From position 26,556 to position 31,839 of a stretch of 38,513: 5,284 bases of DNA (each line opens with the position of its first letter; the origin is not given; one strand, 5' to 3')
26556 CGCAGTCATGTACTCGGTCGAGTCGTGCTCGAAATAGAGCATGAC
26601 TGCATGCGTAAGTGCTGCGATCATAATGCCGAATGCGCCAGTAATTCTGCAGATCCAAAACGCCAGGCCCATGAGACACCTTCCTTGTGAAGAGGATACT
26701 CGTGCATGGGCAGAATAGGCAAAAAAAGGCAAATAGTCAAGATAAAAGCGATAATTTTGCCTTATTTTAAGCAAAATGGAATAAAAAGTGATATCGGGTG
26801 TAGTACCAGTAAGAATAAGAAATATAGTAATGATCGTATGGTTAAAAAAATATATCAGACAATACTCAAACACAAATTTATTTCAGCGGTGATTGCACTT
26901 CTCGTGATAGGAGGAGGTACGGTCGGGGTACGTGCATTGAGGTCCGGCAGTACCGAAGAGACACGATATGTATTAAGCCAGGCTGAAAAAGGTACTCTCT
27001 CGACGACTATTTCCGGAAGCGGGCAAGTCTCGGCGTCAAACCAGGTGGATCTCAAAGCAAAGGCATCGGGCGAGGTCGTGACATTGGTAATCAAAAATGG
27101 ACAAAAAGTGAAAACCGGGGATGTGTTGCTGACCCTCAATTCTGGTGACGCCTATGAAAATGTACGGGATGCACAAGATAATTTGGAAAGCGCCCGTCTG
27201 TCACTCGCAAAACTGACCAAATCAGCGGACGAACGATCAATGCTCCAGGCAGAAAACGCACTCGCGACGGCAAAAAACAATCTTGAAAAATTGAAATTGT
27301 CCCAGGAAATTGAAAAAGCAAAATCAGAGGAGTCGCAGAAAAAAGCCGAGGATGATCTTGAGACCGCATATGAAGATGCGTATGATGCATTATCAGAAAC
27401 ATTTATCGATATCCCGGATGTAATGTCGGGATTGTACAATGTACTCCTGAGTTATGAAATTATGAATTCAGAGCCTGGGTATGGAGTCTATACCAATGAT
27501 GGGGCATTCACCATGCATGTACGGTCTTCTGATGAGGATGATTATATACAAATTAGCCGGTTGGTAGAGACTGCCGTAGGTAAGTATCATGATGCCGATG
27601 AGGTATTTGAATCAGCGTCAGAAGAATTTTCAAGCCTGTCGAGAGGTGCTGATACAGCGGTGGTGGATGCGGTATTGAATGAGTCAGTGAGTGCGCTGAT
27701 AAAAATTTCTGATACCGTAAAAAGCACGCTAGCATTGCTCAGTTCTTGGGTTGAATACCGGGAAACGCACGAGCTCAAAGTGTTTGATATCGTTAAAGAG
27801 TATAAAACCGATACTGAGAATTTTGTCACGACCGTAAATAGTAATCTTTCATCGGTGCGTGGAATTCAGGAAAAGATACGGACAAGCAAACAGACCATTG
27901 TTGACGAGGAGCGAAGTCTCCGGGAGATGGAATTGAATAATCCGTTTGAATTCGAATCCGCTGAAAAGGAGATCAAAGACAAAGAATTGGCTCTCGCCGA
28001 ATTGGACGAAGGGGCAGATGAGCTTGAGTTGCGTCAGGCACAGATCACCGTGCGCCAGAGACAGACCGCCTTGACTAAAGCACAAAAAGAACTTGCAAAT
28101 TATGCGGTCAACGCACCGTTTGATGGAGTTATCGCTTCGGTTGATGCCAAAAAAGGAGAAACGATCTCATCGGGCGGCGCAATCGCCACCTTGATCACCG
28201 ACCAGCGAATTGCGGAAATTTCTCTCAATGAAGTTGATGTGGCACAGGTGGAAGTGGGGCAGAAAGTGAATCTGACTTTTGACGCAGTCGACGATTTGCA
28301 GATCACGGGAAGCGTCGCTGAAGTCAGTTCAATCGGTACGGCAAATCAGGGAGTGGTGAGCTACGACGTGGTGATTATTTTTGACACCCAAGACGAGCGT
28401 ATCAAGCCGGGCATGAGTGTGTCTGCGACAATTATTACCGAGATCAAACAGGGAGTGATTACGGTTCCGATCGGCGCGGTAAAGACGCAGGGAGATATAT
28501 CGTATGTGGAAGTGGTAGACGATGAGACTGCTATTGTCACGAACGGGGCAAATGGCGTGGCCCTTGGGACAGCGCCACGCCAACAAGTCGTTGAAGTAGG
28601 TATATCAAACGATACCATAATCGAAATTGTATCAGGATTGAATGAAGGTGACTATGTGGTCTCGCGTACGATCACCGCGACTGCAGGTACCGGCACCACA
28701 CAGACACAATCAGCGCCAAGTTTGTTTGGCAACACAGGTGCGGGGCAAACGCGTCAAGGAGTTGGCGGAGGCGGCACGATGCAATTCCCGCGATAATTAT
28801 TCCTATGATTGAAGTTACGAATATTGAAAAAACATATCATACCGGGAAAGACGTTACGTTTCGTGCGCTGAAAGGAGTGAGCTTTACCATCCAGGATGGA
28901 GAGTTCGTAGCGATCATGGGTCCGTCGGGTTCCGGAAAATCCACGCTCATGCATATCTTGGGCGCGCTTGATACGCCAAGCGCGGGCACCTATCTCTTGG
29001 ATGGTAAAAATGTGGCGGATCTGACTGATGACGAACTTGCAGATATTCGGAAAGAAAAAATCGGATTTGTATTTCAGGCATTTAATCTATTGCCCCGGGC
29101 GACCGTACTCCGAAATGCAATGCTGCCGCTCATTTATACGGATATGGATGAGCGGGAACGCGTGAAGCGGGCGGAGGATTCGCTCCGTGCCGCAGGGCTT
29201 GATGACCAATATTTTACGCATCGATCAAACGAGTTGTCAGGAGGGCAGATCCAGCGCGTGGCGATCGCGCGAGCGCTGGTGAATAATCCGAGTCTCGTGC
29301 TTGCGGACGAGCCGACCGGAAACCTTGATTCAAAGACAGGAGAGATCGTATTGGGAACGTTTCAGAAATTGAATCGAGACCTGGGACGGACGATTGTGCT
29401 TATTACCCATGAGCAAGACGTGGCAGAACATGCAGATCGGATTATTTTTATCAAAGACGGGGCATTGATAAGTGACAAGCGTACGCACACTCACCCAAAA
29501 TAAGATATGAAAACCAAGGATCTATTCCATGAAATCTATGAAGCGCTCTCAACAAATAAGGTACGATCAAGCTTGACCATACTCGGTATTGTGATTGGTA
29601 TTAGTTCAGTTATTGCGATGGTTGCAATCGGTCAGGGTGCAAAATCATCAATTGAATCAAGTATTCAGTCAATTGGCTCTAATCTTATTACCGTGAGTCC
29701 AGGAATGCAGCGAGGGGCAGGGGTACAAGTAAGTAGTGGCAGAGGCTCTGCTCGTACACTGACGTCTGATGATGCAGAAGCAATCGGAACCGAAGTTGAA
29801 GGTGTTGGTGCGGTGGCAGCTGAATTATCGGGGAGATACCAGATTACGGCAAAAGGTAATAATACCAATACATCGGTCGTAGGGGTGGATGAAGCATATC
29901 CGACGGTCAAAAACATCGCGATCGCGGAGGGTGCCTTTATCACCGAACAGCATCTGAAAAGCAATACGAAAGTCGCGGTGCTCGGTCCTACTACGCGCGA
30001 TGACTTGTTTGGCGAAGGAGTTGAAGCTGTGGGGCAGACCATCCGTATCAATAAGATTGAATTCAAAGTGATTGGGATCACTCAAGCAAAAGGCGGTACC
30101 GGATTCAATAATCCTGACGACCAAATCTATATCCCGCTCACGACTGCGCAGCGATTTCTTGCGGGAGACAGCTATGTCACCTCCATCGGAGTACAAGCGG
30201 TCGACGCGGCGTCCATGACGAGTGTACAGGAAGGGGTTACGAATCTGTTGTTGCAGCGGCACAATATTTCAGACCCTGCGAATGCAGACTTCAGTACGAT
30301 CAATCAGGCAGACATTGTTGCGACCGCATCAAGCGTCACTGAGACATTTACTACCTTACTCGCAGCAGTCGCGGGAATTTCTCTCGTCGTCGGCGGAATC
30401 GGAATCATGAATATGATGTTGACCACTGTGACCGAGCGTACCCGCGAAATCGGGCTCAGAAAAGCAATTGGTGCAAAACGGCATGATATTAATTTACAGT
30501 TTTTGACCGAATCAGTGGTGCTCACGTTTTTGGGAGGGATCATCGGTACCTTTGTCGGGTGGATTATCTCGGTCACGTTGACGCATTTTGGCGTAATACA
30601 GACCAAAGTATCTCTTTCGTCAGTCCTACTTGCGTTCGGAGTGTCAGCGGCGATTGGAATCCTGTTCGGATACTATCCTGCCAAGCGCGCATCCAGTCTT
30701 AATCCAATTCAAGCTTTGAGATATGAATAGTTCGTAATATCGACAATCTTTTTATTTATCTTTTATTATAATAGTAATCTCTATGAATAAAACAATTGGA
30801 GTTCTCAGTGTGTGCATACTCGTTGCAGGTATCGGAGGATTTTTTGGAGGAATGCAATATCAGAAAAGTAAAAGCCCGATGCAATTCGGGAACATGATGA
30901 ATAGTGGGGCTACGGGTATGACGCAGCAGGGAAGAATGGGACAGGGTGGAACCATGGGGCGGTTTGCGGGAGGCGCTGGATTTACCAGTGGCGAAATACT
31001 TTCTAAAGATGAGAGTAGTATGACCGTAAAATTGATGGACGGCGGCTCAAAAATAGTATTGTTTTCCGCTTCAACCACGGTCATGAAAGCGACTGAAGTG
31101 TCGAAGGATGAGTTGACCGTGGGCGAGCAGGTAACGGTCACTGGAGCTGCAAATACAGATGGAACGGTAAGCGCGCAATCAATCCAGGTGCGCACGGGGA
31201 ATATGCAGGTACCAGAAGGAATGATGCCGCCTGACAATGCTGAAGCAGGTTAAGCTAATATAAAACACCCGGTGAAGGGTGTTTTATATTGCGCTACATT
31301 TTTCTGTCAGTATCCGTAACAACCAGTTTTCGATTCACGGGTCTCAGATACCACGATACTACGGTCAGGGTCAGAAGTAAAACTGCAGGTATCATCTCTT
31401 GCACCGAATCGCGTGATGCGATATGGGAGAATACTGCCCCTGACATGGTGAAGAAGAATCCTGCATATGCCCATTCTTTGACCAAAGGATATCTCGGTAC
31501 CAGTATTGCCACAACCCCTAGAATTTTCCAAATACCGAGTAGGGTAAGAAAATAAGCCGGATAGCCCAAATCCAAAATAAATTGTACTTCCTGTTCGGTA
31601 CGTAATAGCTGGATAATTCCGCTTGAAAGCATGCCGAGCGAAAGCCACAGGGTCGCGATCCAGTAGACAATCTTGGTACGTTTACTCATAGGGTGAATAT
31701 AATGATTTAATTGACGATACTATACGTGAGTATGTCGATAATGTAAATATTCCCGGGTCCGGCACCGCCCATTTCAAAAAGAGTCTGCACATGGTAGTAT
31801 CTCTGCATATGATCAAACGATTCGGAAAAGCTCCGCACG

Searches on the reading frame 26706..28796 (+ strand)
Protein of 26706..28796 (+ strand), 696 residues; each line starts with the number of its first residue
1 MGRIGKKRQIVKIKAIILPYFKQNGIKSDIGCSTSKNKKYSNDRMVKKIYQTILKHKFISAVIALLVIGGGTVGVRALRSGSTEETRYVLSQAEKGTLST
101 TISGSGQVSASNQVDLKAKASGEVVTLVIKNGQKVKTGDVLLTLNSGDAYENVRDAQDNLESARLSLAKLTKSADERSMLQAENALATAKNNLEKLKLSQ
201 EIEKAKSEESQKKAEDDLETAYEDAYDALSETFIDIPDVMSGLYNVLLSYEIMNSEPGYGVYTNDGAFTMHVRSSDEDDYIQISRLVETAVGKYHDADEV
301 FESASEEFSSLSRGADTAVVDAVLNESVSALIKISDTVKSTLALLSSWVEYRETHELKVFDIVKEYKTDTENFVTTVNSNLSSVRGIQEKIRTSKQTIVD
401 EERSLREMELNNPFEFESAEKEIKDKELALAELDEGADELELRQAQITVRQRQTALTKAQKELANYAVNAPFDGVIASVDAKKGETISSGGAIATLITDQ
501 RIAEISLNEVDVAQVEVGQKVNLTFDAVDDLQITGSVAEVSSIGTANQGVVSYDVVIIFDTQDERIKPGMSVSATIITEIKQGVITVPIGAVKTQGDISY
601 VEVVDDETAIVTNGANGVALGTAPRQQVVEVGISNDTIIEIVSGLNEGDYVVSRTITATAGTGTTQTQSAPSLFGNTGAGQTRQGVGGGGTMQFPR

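Call 15: search_protein_families(library=pfam, proteins=[window:26706-28796:+], max_evalue=0.001)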
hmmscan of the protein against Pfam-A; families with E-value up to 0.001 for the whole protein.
window:26706-28796:+ (696 aa): 4 families
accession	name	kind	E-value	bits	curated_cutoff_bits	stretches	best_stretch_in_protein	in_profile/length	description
PF16576.10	HlyD_D23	-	8.7e-16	58.3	30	2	435-572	79-214/214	Barrel-sandwich domain of CusB or HlyD membrane-fusion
PF13437.12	HlyD_3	-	2.7e-15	57.5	22.2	1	468-569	2-106/106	HlyD family secretion protein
PF00364.28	Biotin_lipoyl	-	6.6e-09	35.9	22.1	0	113-144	42-73/73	Biotin-requiring enzyme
PF13533.13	Biotin_lipoyl_2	-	1.1e-07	31.9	29.8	1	116-145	3-32/32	Biotin-lipoyl like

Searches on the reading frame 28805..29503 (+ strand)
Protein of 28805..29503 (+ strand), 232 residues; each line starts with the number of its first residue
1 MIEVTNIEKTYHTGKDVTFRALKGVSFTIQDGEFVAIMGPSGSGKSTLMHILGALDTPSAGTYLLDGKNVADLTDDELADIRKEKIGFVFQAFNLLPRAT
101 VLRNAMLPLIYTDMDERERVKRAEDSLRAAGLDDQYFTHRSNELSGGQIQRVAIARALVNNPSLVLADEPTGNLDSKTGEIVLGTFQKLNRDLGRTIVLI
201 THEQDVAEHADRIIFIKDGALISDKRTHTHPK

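Call 15: search_protein_families(library=pfam, proteins=[window:28805-29503:+], max_evalue=0.001)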
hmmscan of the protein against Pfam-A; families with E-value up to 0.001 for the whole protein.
window:28805-29503:+ (232 aa): 4 families
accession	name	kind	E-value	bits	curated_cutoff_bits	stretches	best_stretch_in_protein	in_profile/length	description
PF00005.33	ABC_tran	-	1.7e-35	123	25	1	22-171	1-136/137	ABC transporter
PF02463.25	SMC_N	-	5.9e-06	26.3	40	0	19-50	10-42/220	RecF/RecN/SMC N terminal domain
PF13555.12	AAA_29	-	0.00013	22.1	27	1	24-49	14-39/61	P-loop containing region of AAA domain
PF13304.12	AAA_21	-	0.00068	20.2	27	0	34-55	1-22/304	AAA domain, putative AbiEii toxin, Type IV TA system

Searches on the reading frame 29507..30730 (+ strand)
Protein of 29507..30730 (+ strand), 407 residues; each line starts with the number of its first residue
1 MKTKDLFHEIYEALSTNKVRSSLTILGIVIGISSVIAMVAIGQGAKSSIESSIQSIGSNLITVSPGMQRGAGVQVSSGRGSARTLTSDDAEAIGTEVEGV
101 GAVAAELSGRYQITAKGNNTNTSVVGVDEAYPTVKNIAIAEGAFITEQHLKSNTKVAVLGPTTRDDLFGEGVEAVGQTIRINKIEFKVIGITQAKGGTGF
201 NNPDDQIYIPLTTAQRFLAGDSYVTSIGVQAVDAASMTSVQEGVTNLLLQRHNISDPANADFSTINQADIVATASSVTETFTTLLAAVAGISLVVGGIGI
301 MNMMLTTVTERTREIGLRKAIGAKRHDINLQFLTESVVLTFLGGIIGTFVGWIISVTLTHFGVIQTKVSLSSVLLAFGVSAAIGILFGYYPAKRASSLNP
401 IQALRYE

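Call 15: search_protein_families(library=pfam, proteins=[window:29507-30730:+], max_evalue=0.001)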
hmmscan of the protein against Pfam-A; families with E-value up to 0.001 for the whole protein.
window:29507-30730:+ (407 aa): 2 families
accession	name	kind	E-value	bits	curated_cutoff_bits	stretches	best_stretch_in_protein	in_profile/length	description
PF12704.14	MacB_PCD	-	4.2e-51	174.6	27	1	21-246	1-206/207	MacB-like periplasmic core domain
PF02687.27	FtsX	-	5.2e-22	78.6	25.5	1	287-400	2-120/120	FtsX-like permease C-terminal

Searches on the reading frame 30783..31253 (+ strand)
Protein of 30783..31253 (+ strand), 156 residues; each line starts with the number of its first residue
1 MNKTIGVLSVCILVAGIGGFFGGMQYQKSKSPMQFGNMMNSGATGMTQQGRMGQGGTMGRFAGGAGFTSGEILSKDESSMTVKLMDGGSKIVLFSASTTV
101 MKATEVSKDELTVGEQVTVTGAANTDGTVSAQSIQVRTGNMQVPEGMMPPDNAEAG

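Call 15: search_protein_families(library=pfam, proteins=[window:30783-31253:+], max_evalue=0.001)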
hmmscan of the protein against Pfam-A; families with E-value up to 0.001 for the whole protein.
window:30783-31253:+ (156 aa): 1 family
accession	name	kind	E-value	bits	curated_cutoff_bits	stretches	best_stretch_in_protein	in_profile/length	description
PF18914.6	DUF5666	-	3.6e-05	24.4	27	1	70-135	2-60/60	Domain of unknown function (DUF5666)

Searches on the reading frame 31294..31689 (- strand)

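Call 15: search_protein_families(library=pfam, proteins=[window:31294-31689:-], max_evalue=0.001)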
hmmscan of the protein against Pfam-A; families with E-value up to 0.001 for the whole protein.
window:31294-31689:- (131 aa): 1 family
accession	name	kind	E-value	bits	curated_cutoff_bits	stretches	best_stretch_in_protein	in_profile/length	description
PF13564.11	DoxX_2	-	4.9e-25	88.1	26.3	1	11-109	1-101/103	DoxX-like family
